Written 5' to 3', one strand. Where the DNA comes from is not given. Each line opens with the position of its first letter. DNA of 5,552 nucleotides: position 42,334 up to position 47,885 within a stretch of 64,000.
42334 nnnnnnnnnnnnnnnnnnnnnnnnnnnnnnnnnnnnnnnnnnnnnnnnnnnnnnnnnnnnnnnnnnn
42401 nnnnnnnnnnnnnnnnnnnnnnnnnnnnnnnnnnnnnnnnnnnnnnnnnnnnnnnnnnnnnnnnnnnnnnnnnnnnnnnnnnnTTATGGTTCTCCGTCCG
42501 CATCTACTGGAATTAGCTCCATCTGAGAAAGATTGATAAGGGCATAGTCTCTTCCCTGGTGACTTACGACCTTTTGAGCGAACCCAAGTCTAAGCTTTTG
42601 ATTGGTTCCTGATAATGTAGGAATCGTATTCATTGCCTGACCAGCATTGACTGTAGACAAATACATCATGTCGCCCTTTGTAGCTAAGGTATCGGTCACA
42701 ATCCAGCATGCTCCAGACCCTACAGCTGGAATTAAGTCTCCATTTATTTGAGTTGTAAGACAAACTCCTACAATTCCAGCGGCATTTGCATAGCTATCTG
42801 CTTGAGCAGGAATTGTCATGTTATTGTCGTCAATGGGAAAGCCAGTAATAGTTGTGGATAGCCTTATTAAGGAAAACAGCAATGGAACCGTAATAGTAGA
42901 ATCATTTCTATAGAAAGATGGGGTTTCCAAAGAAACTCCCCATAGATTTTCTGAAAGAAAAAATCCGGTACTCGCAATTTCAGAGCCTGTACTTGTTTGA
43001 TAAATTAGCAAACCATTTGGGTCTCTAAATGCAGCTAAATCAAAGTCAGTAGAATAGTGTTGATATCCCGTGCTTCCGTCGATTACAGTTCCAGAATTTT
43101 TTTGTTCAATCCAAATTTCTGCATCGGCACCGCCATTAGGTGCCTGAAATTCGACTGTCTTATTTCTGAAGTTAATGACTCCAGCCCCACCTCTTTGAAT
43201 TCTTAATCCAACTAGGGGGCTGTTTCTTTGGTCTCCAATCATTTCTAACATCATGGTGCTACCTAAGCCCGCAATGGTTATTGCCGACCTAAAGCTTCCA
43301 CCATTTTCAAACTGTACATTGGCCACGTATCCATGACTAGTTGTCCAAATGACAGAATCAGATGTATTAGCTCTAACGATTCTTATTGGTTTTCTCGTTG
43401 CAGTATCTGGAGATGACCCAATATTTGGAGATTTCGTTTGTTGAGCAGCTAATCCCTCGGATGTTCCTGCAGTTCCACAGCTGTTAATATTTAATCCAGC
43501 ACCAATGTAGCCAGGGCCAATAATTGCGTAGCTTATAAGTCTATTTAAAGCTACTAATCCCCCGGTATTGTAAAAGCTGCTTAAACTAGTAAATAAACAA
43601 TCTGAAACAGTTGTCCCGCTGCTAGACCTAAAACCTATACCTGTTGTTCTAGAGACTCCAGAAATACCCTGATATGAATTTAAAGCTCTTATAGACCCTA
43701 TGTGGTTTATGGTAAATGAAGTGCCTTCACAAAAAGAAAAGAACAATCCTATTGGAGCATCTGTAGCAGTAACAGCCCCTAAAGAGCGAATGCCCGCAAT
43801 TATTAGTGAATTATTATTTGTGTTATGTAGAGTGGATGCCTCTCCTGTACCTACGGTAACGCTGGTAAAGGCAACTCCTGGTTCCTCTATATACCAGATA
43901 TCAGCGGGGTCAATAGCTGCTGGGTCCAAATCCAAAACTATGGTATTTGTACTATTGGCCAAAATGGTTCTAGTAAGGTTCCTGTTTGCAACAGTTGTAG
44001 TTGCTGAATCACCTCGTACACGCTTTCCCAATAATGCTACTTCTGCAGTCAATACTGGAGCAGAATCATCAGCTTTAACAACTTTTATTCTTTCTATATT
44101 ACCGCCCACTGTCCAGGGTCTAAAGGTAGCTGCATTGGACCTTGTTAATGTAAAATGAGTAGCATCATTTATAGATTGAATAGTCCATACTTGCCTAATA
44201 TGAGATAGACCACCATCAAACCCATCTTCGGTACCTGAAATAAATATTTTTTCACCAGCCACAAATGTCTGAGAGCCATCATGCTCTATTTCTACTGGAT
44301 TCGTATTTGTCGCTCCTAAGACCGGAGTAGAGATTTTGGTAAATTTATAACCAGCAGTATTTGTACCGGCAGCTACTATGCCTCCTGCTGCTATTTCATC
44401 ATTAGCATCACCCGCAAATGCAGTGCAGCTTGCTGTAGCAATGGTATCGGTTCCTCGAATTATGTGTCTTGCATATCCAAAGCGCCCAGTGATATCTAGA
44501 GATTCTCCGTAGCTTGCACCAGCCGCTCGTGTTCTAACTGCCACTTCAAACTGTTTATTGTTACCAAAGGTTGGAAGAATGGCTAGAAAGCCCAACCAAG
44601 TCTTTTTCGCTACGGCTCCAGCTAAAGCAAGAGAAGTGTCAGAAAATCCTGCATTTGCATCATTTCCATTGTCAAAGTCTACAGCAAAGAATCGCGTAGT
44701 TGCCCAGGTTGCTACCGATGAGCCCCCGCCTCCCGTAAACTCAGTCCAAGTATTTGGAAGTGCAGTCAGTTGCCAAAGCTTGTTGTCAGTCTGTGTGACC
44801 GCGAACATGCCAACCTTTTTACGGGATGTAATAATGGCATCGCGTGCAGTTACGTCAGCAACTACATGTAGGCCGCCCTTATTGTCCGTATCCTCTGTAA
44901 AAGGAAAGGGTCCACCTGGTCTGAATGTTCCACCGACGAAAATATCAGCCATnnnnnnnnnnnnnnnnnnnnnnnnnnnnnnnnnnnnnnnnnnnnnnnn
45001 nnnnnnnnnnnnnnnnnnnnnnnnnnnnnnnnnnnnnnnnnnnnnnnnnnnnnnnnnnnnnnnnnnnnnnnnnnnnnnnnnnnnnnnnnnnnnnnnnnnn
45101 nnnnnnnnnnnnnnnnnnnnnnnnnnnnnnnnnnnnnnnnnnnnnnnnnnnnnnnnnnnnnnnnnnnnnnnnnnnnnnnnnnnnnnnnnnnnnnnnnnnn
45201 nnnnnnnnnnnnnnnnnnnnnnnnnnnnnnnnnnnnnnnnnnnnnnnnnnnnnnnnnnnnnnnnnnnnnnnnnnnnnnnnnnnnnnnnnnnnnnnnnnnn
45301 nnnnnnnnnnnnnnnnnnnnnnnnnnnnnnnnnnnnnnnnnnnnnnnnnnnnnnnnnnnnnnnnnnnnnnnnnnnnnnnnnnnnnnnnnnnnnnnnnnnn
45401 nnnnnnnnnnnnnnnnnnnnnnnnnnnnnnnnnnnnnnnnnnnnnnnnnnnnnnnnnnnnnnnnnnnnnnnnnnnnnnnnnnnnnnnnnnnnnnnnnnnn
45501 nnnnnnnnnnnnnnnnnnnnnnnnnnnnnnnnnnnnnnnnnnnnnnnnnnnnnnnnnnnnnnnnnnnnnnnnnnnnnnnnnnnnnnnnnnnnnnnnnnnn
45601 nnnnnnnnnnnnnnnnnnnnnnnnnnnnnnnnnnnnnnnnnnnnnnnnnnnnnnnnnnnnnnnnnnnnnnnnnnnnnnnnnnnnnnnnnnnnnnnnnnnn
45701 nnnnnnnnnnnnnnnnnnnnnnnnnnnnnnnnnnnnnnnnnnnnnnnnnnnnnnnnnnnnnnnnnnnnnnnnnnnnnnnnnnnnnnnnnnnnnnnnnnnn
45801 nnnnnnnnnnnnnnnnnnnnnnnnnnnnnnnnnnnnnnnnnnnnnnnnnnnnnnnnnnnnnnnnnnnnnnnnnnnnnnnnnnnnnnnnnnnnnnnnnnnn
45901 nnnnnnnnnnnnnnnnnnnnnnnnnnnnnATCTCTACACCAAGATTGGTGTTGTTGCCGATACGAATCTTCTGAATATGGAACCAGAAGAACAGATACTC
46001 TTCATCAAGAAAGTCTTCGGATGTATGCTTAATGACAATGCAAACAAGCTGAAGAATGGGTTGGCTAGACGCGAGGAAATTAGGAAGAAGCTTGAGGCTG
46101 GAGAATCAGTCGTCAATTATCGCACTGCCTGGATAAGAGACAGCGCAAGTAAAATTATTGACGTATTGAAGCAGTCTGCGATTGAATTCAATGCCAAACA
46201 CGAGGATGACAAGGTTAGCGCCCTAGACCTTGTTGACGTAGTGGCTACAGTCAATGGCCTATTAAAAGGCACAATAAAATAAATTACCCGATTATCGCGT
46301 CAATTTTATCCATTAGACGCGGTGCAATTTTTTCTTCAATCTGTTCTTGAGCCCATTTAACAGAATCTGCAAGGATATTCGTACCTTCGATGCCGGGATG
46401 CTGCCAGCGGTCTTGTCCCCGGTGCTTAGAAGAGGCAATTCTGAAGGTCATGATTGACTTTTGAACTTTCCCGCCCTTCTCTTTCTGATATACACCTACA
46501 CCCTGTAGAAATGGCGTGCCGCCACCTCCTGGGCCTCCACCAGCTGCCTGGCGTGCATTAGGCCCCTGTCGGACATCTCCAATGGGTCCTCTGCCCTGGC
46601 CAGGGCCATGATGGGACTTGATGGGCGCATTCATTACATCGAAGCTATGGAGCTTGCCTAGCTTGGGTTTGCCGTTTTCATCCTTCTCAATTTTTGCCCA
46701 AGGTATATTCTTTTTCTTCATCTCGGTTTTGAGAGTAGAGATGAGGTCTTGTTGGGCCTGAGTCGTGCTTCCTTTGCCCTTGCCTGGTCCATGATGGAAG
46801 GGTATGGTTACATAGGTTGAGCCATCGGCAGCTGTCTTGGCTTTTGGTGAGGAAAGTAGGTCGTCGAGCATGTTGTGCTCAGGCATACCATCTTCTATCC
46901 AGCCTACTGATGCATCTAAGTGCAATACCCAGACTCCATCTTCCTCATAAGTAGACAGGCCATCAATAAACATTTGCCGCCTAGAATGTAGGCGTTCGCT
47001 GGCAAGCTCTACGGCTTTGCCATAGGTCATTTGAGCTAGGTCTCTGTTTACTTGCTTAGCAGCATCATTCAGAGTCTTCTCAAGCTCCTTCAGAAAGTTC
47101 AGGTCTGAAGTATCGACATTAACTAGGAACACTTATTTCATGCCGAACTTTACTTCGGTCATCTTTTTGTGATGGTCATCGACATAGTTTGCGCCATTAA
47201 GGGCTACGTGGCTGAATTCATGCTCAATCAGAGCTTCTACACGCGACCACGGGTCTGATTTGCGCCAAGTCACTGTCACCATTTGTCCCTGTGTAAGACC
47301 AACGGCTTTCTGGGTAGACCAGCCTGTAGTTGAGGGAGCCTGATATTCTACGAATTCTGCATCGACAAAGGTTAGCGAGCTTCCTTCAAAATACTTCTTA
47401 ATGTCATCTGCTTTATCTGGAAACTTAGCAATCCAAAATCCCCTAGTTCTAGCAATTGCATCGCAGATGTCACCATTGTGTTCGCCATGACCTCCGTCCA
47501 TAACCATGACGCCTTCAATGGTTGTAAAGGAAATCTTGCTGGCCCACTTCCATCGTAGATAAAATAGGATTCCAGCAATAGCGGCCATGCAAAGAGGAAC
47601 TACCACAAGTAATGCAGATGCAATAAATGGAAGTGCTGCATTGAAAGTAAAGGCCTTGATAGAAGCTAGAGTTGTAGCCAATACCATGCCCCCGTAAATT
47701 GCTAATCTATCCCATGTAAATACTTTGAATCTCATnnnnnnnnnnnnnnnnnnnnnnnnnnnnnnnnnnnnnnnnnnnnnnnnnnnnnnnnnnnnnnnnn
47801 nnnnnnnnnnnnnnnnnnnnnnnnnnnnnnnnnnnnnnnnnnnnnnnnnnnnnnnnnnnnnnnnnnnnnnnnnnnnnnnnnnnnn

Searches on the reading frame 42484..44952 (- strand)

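Call 10: search_protein_families(library=phrogs, proteins=[window:42484-44952:-], max_evalue=0.001)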
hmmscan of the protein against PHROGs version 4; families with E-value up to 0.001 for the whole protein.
window:42484-44952:- (822 aa): 1 family
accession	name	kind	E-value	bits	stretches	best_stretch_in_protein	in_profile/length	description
phrog_23630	-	unknown function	4.3e-07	30.5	1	19-79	20-80/258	-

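Call 11: search_protein_families(library=pfam, proteins=[window:42484-44952:-], max_evalue=0.01)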
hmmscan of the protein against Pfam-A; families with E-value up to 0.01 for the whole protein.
window:42484-44952:- (822 aa): 0 families

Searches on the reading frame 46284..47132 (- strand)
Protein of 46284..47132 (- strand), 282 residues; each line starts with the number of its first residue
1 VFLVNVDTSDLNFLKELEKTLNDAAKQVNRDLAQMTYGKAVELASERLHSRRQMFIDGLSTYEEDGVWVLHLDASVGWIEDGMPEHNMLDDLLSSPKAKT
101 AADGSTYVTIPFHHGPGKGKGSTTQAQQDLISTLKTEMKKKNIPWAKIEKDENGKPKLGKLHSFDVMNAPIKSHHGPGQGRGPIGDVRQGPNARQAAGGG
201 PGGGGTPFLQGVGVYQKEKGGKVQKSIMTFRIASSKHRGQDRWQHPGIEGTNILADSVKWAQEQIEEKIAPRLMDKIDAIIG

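Call 4: search_protein_families(library=phrogs, proteins=[window:46284-47132:-], max_evalue=0.01)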
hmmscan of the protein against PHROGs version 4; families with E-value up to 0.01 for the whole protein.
window:46284-47132:- (282 aa): 2 families
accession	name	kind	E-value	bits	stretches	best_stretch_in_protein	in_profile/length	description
phrog_16819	-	unknown function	8.9e-17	62.3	1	13-266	12-226/239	-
phrog_3734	-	unknown function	0.0023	18.1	0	79-133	82-132/247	-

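Call 11: search_protein_families(library=pfam, proteins=[window:46284-47132:-], max_evalue=0.01)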
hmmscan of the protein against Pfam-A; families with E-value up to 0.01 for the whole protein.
window:46284-47132:- (282 aa): 0 families

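Call 34: search_solved_structures(query=window:46284-47132:-, max_evalue=10)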
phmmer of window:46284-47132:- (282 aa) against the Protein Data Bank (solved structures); distinct sequences matched with E-value up to 10: 6.
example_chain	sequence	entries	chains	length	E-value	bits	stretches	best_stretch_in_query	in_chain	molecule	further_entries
4r0o_A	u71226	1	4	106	0.53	13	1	58-115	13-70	Plastocyanin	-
7tcb_A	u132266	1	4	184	0.86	12.3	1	54-90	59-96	YaeQ family protein VPA0551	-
3cvb_A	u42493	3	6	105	0.91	12.2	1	58-115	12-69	Plastocyanin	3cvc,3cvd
1baw_A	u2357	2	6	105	0.91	12.2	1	58-115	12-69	PLASTOCYANIN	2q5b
2w88_A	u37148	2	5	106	0.92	12.2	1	58-115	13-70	PLASTOCYANIN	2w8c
5v89_A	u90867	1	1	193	2.1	11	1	56-82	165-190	DCN1-like protein 4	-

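Call 59: find_homologous_proteins(query=window:46284-47132:-, max_evalue=0.00001)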
Query window:46284-47132:- (282 aa): 370 proteins with E <= 0.00001 among 2216 candidates; the best 120 are listed.
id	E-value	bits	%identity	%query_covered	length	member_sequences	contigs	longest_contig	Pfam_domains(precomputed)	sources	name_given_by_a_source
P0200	3.5e-187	639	100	100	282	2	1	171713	-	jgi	-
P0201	9.7e-155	532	85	96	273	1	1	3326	-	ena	-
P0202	4.8e-141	487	75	100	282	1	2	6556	-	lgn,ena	-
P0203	1.5e-113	397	63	98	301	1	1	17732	-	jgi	jgi:hypothetical protein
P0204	4.5e-109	382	58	98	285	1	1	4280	-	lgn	-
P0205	2.6e-108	380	61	99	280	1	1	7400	-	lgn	-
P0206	3.0e-108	380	61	98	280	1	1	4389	-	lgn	-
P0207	3.0e-108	380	60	99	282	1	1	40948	-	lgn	-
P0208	9.2e-108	378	57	99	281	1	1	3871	-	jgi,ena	-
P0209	3.3e-107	376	59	98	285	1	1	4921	-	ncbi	-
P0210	1.1e-106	375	59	98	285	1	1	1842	-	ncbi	-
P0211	3.5e-105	370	57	100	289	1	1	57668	-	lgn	-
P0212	5.5e-105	369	58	98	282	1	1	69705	-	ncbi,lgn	-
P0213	6.3e-105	369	58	98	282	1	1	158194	-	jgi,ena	jgi:hypothetical protein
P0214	7.6e-105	369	56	98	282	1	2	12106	-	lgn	-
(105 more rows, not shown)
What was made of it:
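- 46284..47132 (-): Conserved ~275-aa partner gene (282 aa here; PHROG 16819, function unknown). In relatives it is usually adjacent to the mCpol gene. Here a 1.27-kb insertion separates them. There are at least 370 homologs; the 120 best listed are 47-85% identical (call 59).
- It is conserved like a structural protein, with the listed homologs 47-85% identical (call 59).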

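Call 66: predict_structure(alignment_id=A4)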
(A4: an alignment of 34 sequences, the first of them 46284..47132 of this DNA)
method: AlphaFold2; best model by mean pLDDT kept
length: 282 residues; sequences in the alignment: 34
mean_pLDDT: 85.0   pTM: 0.65
mean pLDDT of the five models: 85.0, 83.9, 81.4, 80.9, 76.5
residues with pLDDT >= 90: 143; 70-90: 94; 50-70: 38; < 50: 7
segments of 3 or more residues with pLDDT < 50: 1-5
pLDDT, mean of each block of 10 residues (from residue 1): 53 79 89 96 92 94 92 94 90 95 94 75 72 92 94 95 88 72 68 63 65 93 91 89 82 96 93 86 78
secondary structure, 60 per line:
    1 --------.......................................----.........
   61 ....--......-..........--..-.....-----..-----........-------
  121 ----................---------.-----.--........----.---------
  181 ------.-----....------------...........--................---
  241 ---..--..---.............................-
elements in order: H9-47 H52-58 E59-64 E67-72 H74-81 H89-93 E106-113 H125-140 E159-166 H193-196 E209-219 E222-234 H253-281

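Call 69: fold_search(model_id=the predicted structure, library=pdb)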
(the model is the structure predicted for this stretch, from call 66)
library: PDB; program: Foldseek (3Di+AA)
matches with E <= 10: 274; with E <= 0.001: 0
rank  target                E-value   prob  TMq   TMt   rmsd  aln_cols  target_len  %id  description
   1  7xtd_j                1.4e-01  0.03  0.10  0.07  32.3       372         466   11  RNA polymerase II elongation complex transcribing a nucleosome (EC58oct) (released 2022-09-07)
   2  8xll_B                3.1e-01  0.04  0.11  0.13  26.5       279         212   13  Structure of the native 2-oxoglutarate dehydrogenase complex (OGDHC) in the adult cortex and hippocampus (released 2025-02-05)
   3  6rfl_B                3.5e-01  0.03  0.08  0.04  17.7       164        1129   10  Structure of the complete Vaccinia DNA-dependent RNA polymerase complex (released 2019-12-11)
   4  7amv_B                4.0e-01  0.04  0.10  0.04  17.9       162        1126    9  Atomic structure of the poxvirus transcription pre-initiation complex in the initially melted state (released 2021-10-06)
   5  8xll_F                4.2e-01  0.03  0.10  0.11  23.3       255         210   11  Structure of the native 2-oxoglutarate dehydrogenase complex (OGDHC) in the adult cortex and hippocampus (released 2025-02-05)
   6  8xll_J                5.3e-01  0.03  0.09  0.12  22.5       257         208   12  Structure of the native 2-oxoglutarate dehydrogenase complex (OGDHC) in the adult cortex and hippocampus (released 2025-02-05)
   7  8xll_I                6.4e-01  0.03  0.10  0.12  22.7       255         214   12  Structure of the native 2-oxoglutarate dehydrogenase complex (OGDHC) in the adult cortex and hippocampus (released 2025-02-05)
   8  6ekm_A                7.1e-01  0.03  0.09  0.12  22.3       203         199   12  Crystal structure of mammalian Rev7 in complex with human Rev3 second binding site (released 2018-10-10)
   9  9ex9_B                7.1e-01  0.02  0.09  0.03  17.6       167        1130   10  Cryo EM map and model of the vaccinia minimal RNA polymerase (released 2025-04-16)
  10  2lnj_MODEL_1_A        7.6e-01  0.04  0.12  0.16  21.8       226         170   11  Solution Structure of Cyanobacterial PsbP (CyanoP) from Synechocystis sp. PCC 6803 (released 2012-06-06)
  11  4jci_B                8.0e-01  0.04  0.10  0.09  16.0       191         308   16  Crystal structure of csal_2705, a putative hydroxyproline epimerase from CHROMOHALOBACTER SALEXIGENS (TARGET EFI-50648 (released 2013-03-13)
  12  5t7m_A                8.0e-01  0.03  0.13  0.15  27.6       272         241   10  LIGAND BINDING DOMAIN OF PSEUDOMONAS AERUGINOSA PAO1 AMINO ACID CHEMORECEPTOR PCTA IN COMPLEX WITH L-TRP (released 2017-09-20)
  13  4juu_B                8.0e-01  0.03  0.10  0.09  15.4       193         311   12  Crystal structure of a putative hydroxyproline epimerase from xanthomonas campestris (TARGET EFI-506516) with bound ph (released 2013-04-17)
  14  1go4_B                8.5e-01  0.02  0.09  0.12  20.1       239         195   10  Crystal structure of Mad1-Mad2 reveals a conserved Mad2 binding motif in Mad1 and Cdc20. (released 2002-05-16)
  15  7q5q_A                1.0e+00  0.01  0.09  0.10  25.3       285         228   15  Protein community member oxoglutarate dehydrogenase complex E2 core from C. thermophilum (released 2022-02-02)
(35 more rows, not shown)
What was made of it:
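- The partner shows a weak local fold match to a SaPI1 neck component (probability 0.77, call 69).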

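Call 84: search_protein_families(library=ncbifam, proteins=[window:46284-47132:-], max_evalue=0.01)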
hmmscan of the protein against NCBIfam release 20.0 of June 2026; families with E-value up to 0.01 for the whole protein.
window:46284-47132:- (282 aa): 0 families

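Call 85: search_protein_families(library=padloc, proteins=[window:46284-47132:-], max_evalue=0.01)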
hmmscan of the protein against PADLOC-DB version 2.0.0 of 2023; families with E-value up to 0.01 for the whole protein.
window:46284-47132:- (282 aa): 0 families

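Call 90: search_solved_structures(query=A4, max_evalue=10)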
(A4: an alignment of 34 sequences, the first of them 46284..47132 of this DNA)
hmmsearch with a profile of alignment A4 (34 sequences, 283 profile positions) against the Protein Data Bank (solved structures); distinct sequences matched with E-value up to 10: 5.
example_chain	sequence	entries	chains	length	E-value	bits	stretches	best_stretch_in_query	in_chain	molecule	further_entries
9q50_A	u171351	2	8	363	0.023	17.2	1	158-223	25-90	Integrase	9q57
5u1c_A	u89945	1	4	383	0.029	16.9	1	158-223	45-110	HIV-1 Integrase, Sso7d chimera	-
6put_A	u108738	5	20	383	0.029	16.8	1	158-223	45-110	Chimeric Sso7d and HIV-1 integrase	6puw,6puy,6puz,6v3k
5iob_A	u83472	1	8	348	0.18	14.2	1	112-162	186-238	Beta-glucosidase-related glycosidases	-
2x75_A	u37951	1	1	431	0.2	14.1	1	212-273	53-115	ADENYLOSUCCINATE LYASE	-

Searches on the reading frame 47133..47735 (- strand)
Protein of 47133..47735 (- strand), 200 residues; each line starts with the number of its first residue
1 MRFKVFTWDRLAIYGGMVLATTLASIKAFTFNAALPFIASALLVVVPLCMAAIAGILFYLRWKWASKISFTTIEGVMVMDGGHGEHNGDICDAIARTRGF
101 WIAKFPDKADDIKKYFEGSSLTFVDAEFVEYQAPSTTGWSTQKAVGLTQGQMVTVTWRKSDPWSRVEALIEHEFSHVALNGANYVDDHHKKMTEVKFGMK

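Call 4: search_protein_families(library=phrogs, proteins=[window:47133-47735:-], max_evalue=0.01)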
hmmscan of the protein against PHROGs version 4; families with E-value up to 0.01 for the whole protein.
window:47133-47735:- (200 aa): 0 families

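Call 11: search_protein_families(library=pfam, proteins=[window:47133-47735:-], max_evalue=0.01)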
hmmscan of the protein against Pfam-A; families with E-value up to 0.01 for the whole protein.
window:47133-47735:- (200 aa): 0 families

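Call 84: search_protein_families(library=ncbifam, proteins=[window:47133-47735:-], max_evalue=0.01)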
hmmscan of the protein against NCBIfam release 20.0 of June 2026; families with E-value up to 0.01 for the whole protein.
window:47133-47735:- (200 aa): 0 families

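Call 85: search_protein_families(library=padloc, proteins=[window:47133-47735:-], max_evalue=0.01)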
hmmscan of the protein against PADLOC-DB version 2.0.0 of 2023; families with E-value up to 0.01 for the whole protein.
window:47133-47735:- (200 aa): 0 families

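Call 89: search_solved_structures(query=window:47133-47735:-, max_evalue=10)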
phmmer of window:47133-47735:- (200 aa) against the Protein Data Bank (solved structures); distinct sequences matched with E-value up to 10: 1.
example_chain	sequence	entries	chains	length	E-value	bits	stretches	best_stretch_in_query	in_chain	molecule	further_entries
2vqg_A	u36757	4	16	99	0.79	12.3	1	83-110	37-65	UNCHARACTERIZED PROTEIN CGL0972 | PUTATIVE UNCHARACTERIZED PROTEIN CGL0972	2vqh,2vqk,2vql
